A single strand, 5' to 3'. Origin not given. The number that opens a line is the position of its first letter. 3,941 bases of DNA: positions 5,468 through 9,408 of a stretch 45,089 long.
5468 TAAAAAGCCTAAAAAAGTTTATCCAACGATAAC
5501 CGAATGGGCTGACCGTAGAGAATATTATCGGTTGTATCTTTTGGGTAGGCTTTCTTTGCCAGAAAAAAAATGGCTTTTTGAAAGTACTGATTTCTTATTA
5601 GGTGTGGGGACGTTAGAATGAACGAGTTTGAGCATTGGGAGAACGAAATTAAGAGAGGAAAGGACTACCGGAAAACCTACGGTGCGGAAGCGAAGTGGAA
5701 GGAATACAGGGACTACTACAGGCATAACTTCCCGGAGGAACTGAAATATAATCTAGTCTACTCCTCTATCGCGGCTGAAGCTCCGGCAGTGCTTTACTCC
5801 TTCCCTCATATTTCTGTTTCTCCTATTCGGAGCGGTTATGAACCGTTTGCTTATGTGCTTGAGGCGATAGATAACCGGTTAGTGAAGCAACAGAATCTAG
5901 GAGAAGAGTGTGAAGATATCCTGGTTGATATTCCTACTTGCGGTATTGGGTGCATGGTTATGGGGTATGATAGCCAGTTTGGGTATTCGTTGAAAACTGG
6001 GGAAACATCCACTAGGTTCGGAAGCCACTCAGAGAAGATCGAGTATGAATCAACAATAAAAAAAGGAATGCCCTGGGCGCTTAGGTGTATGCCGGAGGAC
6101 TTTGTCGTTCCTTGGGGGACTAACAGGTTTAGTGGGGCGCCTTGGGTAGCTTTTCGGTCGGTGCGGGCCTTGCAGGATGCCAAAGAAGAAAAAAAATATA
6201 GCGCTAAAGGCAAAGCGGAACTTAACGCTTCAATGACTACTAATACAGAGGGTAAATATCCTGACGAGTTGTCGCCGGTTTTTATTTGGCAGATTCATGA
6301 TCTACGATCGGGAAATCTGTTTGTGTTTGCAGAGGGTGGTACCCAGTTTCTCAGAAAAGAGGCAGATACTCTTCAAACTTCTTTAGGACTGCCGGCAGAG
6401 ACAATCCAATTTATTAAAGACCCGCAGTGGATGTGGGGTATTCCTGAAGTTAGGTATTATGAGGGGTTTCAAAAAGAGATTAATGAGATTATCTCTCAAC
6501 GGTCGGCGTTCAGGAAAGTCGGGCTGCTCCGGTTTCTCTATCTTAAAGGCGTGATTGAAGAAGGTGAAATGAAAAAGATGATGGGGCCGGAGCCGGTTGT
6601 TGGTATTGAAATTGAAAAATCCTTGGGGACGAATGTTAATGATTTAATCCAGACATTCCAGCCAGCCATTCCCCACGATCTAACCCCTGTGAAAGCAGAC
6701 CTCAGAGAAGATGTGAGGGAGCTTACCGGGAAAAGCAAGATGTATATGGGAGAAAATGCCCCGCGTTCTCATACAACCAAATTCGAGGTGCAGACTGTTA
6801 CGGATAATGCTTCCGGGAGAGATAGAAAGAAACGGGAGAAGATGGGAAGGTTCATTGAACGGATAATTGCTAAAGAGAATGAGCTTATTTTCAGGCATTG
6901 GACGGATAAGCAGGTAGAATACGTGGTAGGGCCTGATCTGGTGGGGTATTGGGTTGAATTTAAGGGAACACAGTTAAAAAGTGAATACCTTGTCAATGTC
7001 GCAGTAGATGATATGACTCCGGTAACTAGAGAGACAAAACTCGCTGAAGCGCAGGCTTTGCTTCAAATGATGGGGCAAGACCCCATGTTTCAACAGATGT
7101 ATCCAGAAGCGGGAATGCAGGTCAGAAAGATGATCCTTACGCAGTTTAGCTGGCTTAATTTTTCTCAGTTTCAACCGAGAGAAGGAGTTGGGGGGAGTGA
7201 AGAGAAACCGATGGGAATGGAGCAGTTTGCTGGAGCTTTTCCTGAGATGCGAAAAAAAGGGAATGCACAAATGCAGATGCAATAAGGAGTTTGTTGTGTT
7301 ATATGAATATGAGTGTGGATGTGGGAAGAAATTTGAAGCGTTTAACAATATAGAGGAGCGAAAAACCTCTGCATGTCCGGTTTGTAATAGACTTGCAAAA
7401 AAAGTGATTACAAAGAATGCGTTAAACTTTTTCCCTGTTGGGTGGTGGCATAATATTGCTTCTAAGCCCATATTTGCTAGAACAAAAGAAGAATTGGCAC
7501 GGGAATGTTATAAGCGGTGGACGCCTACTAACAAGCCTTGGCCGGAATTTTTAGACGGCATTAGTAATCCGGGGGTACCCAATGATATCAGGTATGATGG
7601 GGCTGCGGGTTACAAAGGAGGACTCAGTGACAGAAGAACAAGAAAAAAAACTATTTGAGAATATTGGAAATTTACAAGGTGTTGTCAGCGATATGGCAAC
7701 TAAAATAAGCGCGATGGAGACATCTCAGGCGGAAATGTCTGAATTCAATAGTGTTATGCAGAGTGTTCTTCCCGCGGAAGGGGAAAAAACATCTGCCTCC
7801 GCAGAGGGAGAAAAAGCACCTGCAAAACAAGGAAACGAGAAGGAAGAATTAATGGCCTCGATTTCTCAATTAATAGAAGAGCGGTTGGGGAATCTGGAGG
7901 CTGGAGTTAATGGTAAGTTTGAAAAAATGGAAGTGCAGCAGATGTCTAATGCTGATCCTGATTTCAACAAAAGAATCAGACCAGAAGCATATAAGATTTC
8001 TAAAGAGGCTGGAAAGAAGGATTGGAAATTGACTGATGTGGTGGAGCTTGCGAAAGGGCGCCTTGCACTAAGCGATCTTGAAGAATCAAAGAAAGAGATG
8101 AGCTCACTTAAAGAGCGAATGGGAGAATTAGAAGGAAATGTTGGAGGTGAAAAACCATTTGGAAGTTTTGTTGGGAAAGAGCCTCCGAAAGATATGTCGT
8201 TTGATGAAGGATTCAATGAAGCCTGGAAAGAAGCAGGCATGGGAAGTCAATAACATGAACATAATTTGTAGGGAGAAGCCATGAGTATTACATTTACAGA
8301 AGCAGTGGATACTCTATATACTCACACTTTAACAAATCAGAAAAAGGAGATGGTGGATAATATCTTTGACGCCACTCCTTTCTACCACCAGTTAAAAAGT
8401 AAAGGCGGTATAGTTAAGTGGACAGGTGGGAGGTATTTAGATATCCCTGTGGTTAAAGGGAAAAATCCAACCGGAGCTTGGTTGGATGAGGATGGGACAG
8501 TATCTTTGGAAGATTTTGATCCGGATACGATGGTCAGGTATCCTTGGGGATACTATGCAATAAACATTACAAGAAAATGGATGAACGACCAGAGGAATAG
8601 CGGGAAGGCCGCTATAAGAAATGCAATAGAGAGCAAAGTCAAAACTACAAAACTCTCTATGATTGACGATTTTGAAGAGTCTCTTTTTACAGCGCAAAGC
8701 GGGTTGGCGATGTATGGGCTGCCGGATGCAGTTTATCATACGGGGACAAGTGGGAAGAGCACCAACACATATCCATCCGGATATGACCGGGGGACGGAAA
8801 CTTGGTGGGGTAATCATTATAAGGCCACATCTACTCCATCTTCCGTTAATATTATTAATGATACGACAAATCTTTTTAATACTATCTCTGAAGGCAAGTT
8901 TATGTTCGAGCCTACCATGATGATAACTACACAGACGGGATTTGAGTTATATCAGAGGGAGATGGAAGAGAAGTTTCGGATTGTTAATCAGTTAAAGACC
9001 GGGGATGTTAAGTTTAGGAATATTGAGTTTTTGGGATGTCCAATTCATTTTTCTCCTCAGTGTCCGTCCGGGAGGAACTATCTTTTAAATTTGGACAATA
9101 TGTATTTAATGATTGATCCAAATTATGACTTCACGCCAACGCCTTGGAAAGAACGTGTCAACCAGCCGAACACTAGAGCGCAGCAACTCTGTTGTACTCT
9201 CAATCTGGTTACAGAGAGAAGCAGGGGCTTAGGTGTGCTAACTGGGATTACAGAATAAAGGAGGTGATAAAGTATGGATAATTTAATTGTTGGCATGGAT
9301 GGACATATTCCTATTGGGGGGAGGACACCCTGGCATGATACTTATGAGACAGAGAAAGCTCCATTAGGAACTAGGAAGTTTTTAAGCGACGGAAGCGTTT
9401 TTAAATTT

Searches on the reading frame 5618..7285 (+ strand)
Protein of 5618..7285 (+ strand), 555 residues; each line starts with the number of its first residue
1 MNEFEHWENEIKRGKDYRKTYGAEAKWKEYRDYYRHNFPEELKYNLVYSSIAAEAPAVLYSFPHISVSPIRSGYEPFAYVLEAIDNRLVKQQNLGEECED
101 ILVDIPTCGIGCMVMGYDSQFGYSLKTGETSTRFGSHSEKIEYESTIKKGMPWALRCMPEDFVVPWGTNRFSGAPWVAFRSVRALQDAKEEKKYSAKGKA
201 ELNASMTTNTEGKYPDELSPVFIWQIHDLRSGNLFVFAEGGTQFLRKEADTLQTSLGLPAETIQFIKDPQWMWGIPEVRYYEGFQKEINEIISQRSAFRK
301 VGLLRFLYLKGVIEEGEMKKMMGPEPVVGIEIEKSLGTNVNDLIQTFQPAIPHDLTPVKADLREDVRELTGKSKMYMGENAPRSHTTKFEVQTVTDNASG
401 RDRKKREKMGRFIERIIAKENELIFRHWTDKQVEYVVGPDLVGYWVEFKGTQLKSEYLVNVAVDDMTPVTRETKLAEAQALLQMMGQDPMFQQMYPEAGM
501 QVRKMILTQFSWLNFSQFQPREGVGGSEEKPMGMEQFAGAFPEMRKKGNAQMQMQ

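Call 19: search_protein_families(library=pfam, max_evalue=0.01, proteins=[window:5618-7285:+])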
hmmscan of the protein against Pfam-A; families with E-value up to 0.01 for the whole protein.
window:5618-7285:+ (555 aa): 0 families

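Call 65: search_protein_families(library=phrogs, max_evalue=0.001, proteins=[window:5618-7285:+])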
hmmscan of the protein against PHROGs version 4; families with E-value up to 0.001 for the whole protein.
window:5618-7285:+ (555 aa): 1 family
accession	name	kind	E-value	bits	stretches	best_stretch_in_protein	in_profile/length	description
phrog_156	-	head and packaging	2.8e-05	23.8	0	351-495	386-541/681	portal protein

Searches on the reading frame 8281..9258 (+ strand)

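Call 19: search_protein_families(library=pfam, max_evalue=0.01, proteins=[window:8281-9258:+])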
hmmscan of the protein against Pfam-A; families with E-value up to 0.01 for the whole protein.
window:8281-9258:+ (325 aa): 0 families

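Call 65: search_protein_families(library=phrogs, max_evalue=0.001, proteins=[window:8281-9258:+])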
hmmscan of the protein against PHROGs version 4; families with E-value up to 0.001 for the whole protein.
window:8281-9258:+ (325 aa): 1 family
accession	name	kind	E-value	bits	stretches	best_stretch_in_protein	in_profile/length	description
phrog_9953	-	head and packaging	1.1e-27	98.3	1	9-322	9-328/329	major head protein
